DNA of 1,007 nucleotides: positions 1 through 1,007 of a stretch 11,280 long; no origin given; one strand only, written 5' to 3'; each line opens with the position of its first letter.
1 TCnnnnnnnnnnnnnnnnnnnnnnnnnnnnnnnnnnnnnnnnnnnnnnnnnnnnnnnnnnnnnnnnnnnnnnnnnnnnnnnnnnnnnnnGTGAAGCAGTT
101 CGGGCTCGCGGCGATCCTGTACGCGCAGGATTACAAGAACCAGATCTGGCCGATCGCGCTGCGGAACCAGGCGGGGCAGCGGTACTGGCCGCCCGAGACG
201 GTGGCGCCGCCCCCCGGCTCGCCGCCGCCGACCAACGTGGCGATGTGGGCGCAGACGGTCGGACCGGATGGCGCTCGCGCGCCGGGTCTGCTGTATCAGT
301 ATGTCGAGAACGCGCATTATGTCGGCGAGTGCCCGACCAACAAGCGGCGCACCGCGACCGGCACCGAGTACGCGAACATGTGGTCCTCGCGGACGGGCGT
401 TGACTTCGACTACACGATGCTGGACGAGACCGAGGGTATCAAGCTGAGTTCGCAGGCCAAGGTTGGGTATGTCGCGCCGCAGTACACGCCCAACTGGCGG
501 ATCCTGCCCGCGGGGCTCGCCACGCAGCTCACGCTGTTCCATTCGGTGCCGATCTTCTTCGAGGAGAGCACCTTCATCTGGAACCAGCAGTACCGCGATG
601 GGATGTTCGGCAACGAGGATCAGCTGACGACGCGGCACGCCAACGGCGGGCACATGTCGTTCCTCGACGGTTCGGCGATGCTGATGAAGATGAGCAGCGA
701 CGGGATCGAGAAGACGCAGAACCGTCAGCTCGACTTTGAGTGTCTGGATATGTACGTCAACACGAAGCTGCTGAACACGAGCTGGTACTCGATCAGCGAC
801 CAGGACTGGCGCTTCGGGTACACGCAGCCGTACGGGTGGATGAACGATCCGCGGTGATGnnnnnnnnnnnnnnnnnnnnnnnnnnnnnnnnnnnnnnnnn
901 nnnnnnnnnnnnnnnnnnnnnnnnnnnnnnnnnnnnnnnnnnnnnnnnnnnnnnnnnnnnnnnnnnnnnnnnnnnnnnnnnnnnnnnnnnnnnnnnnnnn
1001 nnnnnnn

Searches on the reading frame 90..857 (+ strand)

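Call 23: search_protein_families(library=pfam, proteins=[window:90-857:+], max_evalue=0.01)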
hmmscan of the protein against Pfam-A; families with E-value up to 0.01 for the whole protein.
window:90-857:+ (255 aa): 0 families

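Call 24: search_protein_families(library=ncbifam, proteins=[window:90-857:+], max_evalue=0.1)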
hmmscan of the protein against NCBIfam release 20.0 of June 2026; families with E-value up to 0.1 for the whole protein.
window:90-857:+ (255 aa): 1 family
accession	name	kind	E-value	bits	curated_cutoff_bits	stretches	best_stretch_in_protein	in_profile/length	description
TIGR04294.2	pre_pil_HX9DG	domain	0.062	13.2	19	0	182-196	4-18/22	H-X9-DG-CTERM domain-containing protein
